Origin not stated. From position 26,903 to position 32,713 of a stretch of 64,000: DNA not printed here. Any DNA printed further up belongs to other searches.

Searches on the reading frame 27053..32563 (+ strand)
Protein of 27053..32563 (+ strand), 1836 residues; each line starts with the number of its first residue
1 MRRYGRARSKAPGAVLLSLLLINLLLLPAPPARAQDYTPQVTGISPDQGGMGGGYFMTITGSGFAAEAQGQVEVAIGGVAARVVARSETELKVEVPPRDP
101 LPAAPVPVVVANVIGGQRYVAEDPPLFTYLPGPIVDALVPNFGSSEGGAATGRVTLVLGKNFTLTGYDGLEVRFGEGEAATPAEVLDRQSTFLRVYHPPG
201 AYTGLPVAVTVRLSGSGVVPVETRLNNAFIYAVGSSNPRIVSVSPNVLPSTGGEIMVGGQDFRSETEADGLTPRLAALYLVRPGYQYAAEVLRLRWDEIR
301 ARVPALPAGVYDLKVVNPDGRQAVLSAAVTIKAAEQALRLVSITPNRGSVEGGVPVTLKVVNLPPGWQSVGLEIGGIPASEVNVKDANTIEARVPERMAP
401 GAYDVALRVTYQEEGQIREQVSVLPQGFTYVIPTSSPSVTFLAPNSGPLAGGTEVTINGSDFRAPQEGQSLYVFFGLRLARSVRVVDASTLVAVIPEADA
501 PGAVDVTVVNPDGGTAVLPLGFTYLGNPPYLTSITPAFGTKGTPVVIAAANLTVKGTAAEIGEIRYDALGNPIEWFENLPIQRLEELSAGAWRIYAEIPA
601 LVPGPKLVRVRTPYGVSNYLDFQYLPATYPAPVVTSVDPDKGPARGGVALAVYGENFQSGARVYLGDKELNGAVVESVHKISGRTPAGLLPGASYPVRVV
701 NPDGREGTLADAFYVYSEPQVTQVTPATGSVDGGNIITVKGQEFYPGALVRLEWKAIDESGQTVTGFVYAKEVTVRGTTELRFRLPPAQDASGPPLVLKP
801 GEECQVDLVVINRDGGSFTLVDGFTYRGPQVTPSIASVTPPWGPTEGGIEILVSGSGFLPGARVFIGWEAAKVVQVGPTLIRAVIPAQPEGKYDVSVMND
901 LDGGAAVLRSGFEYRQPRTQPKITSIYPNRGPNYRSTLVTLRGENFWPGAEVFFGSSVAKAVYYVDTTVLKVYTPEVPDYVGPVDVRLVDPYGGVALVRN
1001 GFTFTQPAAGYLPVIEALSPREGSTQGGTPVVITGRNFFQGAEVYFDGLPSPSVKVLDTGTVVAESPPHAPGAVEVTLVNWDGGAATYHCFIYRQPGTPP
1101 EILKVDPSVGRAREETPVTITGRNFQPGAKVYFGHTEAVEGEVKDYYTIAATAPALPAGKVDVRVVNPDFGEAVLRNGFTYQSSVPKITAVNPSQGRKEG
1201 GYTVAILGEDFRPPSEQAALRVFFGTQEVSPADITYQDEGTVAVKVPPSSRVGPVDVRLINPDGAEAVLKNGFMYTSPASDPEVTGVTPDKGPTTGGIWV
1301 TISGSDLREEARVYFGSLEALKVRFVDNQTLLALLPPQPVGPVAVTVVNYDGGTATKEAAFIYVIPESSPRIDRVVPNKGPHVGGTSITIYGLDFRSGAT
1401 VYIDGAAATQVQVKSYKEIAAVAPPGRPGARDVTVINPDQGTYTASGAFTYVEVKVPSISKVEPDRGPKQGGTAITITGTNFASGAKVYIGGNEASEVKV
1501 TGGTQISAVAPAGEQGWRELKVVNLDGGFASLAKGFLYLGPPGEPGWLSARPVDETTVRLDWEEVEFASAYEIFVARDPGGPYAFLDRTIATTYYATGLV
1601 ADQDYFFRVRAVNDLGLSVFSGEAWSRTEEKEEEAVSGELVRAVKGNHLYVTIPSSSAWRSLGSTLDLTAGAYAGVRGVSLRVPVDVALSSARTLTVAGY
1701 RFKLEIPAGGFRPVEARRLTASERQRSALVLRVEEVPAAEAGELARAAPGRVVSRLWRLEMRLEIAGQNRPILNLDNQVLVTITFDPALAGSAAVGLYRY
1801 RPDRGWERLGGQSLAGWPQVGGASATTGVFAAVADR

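Call 5: search_protein_families(library=pfam, proteins=[window:27053-32563:+])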
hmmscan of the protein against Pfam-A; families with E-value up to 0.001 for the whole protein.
window:27053-32563:+ (1836 aa): 3 families
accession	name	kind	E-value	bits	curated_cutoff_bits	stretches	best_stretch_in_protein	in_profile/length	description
PF01833.30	TIG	-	3.1e-155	505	20.9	13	1457-1529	1-75/84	IPT/TIG domain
PF20144.5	TIG_SUH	-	5.5e-28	97.4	24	0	1113-1156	13-55/94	TIG domain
PF00041.27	fn3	-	3.6e-06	27.5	25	1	1544-1619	2-76/84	Fibronectin type III domain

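Call 72: search_protein_families(library=ncbifam, proteins=[window:27053-32563:+], max_evalue=0.001)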
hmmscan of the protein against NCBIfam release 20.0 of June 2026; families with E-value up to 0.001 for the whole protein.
window:27053-32563:+ (1836 aa): 2 families
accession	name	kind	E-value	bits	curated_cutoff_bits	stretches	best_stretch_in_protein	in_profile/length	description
NF058597.1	CoaZ_rpt_PGGG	domain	3.5e-88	289.8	30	10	1456-1533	2-83/88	choice-of-anchor Z repeating domain-containing protein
NF047769.1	LIC10067_lipo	equivalog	6.7e-05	22.2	200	0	1447-1514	27-103/239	LIC10067 family putative lipoprotein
